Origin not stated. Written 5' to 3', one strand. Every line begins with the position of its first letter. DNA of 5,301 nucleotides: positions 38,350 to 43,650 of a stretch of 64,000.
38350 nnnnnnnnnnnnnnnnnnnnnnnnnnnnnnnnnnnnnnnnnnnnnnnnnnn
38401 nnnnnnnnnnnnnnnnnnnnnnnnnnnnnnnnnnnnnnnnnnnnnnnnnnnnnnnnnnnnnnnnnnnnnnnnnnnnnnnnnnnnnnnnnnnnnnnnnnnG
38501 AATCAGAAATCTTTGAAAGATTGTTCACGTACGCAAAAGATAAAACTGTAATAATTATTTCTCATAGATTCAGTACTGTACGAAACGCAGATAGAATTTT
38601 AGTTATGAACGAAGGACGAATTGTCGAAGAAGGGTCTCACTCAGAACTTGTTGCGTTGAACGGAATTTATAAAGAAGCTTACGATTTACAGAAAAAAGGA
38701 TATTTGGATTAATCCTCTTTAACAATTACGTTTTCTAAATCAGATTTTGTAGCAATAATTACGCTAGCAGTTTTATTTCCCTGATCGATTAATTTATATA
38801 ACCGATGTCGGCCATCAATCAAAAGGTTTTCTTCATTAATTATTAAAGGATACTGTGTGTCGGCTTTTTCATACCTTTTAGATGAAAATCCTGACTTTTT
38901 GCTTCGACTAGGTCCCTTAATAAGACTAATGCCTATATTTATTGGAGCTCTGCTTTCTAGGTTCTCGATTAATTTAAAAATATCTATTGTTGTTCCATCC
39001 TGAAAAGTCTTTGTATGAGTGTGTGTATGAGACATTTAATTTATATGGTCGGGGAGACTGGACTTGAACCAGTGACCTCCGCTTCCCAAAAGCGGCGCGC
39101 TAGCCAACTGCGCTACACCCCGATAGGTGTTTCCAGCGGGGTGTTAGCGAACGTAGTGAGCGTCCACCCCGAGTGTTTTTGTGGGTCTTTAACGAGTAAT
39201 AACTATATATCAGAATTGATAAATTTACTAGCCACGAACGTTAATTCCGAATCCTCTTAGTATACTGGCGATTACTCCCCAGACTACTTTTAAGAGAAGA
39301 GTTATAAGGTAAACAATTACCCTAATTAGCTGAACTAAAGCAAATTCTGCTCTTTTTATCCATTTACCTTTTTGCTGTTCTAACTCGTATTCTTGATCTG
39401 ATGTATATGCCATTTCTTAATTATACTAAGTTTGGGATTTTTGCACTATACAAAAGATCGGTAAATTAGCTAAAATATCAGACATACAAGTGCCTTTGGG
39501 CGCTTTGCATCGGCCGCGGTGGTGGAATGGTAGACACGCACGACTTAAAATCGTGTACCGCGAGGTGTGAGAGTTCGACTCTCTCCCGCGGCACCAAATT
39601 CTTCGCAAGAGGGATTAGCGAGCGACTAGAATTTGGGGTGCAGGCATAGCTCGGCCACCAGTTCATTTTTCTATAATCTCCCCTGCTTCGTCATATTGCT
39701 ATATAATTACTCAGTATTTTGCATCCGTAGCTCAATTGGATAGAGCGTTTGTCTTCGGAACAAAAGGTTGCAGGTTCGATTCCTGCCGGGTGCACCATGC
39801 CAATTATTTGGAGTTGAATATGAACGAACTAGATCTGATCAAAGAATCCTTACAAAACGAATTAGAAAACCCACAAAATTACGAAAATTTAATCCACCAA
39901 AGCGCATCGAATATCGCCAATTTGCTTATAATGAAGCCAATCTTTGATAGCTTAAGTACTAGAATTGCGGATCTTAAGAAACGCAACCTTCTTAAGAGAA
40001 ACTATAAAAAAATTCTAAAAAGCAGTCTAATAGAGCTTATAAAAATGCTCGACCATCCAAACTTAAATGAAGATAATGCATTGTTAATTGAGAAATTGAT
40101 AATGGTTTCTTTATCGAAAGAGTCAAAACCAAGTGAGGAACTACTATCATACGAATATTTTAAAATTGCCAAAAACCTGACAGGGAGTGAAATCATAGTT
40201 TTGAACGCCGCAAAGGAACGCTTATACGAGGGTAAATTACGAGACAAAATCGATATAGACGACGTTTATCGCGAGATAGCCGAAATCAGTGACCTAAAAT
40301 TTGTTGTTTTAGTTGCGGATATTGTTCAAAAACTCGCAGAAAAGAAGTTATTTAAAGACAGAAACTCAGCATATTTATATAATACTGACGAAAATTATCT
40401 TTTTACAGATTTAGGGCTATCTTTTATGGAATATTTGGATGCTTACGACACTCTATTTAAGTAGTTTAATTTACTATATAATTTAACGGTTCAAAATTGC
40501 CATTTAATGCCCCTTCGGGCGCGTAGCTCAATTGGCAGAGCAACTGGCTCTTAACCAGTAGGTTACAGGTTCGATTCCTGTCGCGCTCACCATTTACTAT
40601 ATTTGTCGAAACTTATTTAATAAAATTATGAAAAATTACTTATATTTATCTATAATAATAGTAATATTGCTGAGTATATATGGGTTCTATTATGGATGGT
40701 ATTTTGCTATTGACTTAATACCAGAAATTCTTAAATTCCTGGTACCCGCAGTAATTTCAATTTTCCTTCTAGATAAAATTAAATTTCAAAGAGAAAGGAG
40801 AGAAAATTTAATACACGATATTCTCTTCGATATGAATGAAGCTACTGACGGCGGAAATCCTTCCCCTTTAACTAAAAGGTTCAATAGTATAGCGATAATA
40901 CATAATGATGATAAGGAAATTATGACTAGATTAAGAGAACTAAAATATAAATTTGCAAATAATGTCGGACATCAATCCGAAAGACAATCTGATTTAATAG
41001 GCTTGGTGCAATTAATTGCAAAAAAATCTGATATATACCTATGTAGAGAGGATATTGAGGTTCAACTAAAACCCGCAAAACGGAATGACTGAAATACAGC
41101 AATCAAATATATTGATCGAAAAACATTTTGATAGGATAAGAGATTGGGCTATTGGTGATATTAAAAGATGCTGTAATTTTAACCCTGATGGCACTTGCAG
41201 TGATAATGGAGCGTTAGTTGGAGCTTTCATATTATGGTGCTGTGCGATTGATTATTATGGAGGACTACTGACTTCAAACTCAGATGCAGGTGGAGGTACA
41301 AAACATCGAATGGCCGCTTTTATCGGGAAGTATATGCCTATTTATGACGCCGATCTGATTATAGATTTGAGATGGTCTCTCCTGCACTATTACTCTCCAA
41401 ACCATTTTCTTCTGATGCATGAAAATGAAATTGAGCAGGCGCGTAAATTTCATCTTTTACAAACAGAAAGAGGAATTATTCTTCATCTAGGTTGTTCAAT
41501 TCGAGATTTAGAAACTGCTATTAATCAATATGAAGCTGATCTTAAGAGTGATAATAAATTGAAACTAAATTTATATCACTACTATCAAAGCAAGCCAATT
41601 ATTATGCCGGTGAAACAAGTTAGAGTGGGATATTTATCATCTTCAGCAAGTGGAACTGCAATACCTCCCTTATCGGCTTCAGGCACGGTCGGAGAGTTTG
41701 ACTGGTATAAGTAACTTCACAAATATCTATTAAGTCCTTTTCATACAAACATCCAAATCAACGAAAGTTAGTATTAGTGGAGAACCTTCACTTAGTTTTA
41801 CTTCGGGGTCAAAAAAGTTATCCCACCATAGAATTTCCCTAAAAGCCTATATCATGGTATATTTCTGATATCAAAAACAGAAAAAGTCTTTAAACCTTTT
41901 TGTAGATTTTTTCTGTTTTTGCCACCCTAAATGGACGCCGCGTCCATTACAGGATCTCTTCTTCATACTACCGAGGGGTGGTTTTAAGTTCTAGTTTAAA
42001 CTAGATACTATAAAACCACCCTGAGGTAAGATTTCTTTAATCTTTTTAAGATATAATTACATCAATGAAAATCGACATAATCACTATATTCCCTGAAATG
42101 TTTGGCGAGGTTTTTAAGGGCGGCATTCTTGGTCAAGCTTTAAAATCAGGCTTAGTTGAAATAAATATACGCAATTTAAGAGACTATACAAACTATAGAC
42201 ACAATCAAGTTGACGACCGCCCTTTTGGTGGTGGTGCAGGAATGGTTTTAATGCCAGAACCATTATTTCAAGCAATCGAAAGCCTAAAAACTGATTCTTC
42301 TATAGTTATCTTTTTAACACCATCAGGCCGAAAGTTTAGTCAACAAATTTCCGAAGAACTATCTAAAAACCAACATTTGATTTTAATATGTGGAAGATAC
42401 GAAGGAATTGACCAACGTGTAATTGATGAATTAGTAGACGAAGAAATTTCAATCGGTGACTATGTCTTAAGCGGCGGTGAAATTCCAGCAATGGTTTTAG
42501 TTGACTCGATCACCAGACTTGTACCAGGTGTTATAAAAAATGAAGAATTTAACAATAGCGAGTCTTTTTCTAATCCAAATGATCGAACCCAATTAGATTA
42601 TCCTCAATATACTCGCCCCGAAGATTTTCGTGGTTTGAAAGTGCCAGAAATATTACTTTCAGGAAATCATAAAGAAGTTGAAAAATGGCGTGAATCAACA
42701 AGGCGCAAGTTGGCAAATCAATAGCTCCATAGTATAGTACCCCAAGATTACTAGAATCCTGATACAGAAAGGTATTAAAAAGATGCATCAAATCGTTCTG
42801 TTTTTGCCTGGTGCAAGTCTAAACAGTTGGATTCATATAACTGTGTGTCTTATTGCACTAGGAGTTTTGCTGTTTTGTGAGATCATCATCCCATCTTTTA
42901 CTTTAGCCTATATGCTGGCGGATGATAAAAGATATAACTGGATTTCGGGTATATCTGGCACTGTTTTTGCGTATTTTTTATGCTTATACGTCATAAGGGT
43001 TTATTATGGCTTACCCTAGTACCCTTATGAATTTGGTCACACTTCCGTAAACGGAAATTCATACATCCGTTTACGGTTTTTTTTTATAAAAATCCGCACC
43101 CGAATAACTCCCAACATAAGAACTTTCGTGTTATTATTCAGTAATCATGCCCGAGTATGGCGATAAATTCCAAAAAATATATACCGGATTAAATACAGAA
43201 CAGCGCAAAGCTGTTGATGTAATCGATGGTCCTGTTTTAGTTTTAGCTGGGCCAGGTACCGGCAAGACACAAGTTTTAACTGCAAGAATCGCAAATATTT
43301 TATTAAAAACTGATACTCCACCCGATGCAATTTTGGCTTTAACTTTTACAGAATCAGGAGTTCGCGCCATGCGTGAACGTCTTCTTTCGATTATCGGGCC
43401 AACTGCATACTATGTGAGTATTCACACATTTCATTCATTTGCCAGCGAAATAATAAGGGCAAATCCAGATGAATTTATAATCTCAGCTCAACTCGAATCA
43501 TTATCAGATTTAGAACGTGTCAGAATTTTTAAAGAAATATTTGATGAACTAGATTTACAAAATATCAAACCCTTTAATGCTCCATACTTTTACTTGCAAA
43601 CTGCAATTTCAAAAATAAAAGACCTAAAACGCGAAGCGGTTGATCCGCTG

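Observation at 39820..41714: Orphan three-gene cassette inside a tRNA cluster: a 2-TM membrane protein translationally coupled to an unrecognisable Cys/Trp/His-rich protein, plus an upstream helical orphan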

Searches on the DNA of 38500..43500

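Call 27: search_rna_families(source=window, start=38500, end=43500, threshold=evalue, max_evalue=1)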
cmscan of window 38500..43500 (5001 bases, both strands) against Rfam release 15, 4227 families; matches with E-value up to 1: 8.
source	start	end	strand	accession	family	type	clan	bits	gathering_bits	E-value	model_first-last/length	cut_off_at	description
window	40517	40589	+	RF00005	tRNA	Gene; tRNA;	CL00001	73.8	29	2.1e-15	1-71/71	no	tRNA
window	39721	39794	+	RF00005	tRNA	Gene; tRNA;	CL00001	72.6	29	4.7e-15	1-71/71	no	tRNA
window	39049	39122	-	RF00005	tRNA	Gene; tRNA;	CL00001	64.9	29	6.1e-13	1-71/71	no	tRNA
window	39513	39593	+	RF00005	tRNA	Gene; tRNA;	CL00001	60.2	29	1.2e-11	1-71/71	no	tRNA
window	39721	39795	-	RF04354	Plastid-ycf2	Cis-reg;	-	29.3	65.7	0.0045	1-75/75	no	Plastid-ycf2 5UTR RNA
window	41862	41930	-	RF01013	mir-577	Gene; miRNA;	-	25.6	100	0.16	1-86/86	no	mir-577 microRNA precursor family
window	40517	40590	-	RF04354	Plastid-ycf2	Cis-reg;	-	24.9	65.7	0.071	1-75/75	no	Plastid-ycf2 5UTR RNA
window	39513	39594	-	RF04354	Plastid-ycf2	Cis-reg;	-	22.3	65.7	0.36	1-75/75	no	Plastid-ycf2 5UTR RNA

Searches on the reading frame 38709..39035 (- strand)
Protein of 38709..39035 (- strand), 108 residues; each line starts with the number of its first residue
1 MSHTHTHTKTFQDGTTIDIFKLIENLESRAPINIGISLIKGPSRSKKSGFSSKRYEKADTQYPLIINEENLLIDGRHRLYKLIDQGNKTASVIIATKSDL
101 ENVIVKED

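Call 5: search_protein_families(library=pfam, proteins=[window:38709-39035:-], max_evalue=1)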
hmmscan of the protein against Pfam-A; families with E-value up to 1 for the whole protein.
window:38709-39035:- (108 aa): 1 family
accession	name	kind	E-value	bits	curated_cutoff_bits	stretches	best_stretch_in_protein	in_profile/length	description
PF21020.4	Spectrin_4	-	0.13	13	24.2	1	34-78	32-76/100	Spectrin-like repeat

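Call 6: search_protein_families(library=padloc, proteins=[window:38709-39035:-], max_evalue=1)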
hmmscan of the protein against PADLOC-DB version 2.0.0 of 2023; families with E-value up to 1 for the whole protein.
window:38709-39035:- (108 aa): 0 families

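Call 7: search_protein_families(library=phrogs, proteins=[window:38709-39035:-], max_evalue=1)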
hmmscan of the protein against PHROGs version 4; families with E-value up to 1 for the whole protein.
window:38709-39035:- (108 aa): 5 families
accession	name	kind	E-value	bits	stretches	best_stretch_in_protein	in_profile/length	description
phrog_17560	-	unknown function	6.8e-08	33.9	1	50-100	56-109/119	-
phrog_35149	-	unknown function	0.0016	19.4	1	49-104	81-144/164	-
phrog_12305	-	DNA, RNA and nucleotide metabolism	0.033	14.3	1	60-86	42-68/271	ParB-like partition protein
phrog_5931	-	unknown function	0.054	14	1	63-96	56-88/282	-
phrog_620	-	DNA, RNA and nucleotide metabolism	0.055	14.5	1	62-100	46-84/217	ParB-like partition protein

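Call 8: search_protein_families(library=ncbifam, proteins=[window:38709-39035:-], max_evalue=1)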
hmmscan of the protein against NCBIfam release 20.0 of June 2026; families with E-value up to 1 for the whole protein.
window:38709-39035:- (108 aa): 0 families

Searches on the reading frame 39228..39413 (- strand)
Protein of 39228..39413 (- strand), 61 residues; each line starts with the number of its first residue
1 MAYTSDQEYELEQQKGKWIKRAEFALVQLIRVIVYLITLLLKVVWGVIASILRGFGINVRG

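Call 5: search_protein_families(library=pfam, proteins=[window:39228-39413:-], max_evalue=1)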
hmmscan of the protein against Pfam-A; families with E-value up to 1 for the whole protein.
window:39228-39413:- (61 aa): 1 family
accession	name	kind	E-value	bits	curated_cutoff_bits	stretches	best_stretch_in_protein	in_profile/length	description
PF14965.11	BRI3BP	-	0.022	14.7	27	1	19-59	18-58/179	Negative regulator of p53/TP53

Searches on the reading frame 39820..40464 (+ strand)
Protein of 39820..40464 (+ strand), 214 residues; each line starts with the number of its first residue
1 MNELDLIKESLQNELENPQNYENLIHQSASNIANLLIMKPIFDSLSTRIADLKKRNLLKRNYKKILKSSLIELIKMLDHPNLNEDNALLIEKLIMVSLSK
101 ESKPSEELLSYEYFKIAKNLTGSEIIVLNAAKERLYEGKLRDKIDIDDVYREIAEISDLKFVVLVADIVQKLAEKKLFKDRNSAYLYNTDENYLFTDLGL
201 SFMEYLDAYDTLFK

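Call 5: search_protein_families(library=pfam, proteins=[window:39820-40464:+], max_evalue=1)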
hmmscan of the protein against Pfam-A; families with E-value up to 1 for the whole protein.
window:39820-40464:+ (214 aa): 0 families

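Call 6: search_protein_families(library=padloc, proteins=[window:39820-40464:+], max_evalue=1)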
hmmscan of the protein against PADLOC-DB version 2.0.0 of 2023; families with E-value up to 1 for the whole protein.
window:39820-40464:+ (214 aa): 0 families

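Call 7: search_protein_families(library=phrogs, proteins=[window:39820-40464:+], max_evalue=1)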
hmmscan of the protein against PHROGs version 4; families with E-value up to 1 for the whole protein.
window:39820-40464:+ (214 aa): 2 families
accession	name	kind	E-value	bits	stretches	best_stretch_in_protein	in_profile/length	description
phrog_26069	-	unknown function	0.021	15.3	1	12-118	92-191/279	-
phrog_20689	-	unknown function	0.38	11.6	1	72-92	5-25/59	-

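Call 8: search_protein_families(library=ncbifam, proteins=[window:39820-40464:+], max_evalue=1)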
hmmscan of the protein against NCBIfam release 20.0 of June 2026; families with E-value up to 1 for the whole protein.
window:39820-40464:+ (214 aa): 2 families
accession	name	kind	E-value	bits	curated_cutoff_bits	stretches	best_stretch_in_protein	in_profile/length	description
NF009090.0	PRK12426.1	equivalog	0.018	14.6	226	1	169-199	57-86/185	elongation factor P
NF009405.0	PRK12767.1-4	equivalog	0.027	13.5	390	1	12-75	122-186/320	carbamoyl phosphate synthase-like protein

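Call 19: find_homologous_proteins(query=window:39820-40461:+)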
Query window:39820-40461:+ (214 aa): 4 proteins with E <= 0.001 among 692 candidates.
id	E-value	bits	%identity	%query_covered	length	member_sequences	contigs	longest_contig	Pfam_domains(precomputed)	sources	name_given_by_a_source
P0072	1.5e-125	434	100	100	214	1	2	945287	-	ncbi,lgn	-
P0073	1.1e-97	343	80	100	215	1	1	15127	-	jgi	jgi:hypothetical protein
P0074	3.6e-69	250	60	98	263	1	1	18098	-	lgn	-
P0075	3.3e-63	231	60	96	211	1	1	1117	-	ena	-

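Call 20: find_encoding_contigs(protein=P0073, flank=8000, max_places=2)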
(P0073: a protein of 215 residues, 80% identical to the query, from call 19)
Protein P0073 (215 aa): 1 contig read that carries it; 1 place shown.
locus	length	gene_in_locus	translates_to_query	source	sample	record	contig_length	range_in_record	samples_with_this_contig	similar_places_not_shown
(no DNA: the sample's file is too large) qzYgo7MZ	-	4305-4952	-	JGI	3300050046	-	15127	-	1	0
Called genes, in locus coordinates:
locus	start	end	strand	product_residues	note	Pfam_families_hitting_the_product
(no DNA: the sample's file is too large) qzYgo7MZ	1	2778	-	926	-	?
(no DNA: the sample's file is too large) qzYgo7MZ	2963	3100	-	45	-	-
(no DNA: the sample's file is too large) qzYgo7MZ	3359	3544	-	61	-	-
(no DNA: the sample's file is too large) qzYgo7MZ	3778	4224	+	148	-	-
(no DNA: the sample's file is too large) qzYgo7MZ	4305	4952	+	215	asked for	-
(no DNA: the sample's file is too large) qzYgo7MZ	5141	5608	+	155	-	-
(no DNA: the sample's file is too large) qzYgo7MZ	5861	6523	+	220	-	PF01746:tRNA_m1G_MT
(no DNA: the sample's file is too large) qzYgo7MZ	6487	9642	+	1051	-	PF00580:UvrD-helicase, PF13245:AAA_19, PF13361:UvrD_C, PF13538:UvrD_C_2 (faint), PF12705:PDDEXK_1, PF01930:Cas_Cas4 (weak)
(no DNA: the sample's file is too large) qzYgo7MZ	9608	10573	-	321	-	PF02388:FemAB, PF13480:Acetyltransf_6, PF02388:FemAB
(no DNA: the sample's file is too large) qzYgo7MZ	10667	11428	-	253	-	PF00398:RrnaAD, PF01564:Spermine_synth (faint)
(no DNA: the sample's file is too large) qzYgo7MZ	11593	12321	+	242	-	PF01628:HrcA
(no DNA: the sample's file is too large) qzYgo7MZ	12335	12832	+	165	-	PF01025:GrpE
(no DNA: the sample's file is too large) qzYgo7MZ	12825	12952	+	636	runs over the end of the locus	PF00012:HSP70, PF06723:MreB_Mbl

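Call 21: find_encoding_contigs(protein=P0074, flank=8000, max_places=2)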
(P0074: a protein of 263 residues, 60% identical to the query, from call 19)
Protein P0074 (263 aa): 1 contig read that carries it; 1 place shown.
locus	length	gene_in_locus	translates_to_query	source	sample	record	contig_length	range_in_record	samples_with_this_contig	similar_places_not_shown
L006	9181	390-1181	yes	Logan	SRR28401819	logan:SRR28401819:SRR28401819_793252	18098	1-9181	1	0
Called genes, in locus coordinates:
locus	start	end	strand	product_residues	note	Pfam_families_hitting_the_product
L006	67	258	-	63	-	-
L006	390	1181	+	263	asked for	-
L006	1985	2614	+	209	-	PF01746:tRNA_m1G_MT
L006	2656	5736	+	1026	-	PF00580:UvrD-helicase, PF13245:AAA_19, PF13538:UvrD_C_2 (faint), PF13361:UvrD_C, PF01930:Cas_Cas4 (faint), PF12705:PDDEXK_1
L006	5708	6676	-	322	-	PF02388:FemAB, PF13480:Acetyltransf_6, PF02388:FemAB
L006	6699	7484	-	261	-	PF00398:RrnaAD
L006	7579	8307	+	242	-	PF01628:HrcA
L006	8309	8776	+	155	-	PF01025:GrpE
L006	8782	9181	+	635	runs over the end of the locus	PF00012:HSP70, PF06723:MreB_Mbl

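Call 64: predict_structure(alignment_id=A3)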
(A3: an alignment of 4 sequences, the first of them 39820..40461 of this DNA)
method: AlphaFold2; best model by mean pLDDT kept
length: 214 residues; sequences in the alignment: 4
mean_pLDDT: 60.2   pTM: 0.44
mean pLDDT of the five models: 60.2, 53.9, 42.1, 39.6, 37.0
residues with pLDDT >= 90: 0; 70-90: 76; 50-70: 71; < 50: 67
segments of 3 or more residues with pLDDT < 50: 1-8, 17-49, 51-53, 55-62, 97-104, 212-214
pLDDT, mean of each block of 10 residues (from residue 1): 45 46 36 36 41 46 52 64 64 50 52 73 80 73 72 80 84 76 60 67 72 47
secondary structure, 60 per line:
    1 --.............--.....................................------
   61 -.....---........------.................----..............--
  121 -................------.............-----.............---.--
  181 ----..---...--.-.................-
elements in order: H3-15 H18-54 H62-66 H70-77 H84-100 H105-118 H122-137 H146-156 H162-174 H197-213

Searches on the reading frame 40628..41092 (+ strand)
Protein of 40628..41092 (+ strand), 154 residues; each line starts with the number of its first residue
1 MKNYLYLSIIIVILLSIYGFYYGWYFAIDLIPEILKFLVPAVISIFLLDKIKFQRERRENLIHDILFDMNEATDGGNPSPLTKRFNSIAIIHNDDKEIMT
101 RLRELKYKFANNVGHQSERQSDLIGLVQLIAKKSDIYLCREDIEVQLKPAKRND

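Call 5: search_protein_families(library=pfam, proteins=[window:40628-41092:+], max_evalue=1)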
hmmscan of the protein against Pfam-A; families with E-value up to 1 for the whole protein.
window:40628-41092:+ (154 aa): 0 families

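Call 6: search_protein_families(library=padloc, proteins=[window:40628-41092:+], max_evalue=1)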
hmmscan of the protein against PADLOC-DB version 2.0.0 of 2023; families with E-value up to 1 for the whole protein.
window:40628-41092:+ (154 aa): 0 families

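Call 7: search_protein_families(library=phrogs, proteins=[window:40628-41092:+], max_evalue=1)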
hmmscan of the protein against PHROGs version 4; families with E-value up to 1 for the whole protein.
window:40628-41092:+ (154 aa): 0 families

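Call 8: search_protein_families(library=ncbifam, proteins=[window:40628-41092:+], max_evalue=1)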
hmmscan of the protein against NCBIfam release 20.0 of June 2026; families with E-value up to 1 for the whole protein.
window:40628-41092:+ (154 aa): 0 families

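Call 18: find_homologous_proteins(query=window:40628-41089:+)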
Query window:40628-41089:+ (154 aa): 1 proteins with E <= 0.001 among 22 candidates.
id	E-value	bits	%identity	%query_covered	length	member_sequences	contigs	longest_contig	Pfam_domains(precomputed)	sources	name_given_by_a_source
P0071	1.9e-95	335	100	100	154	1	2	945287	-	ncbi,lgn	-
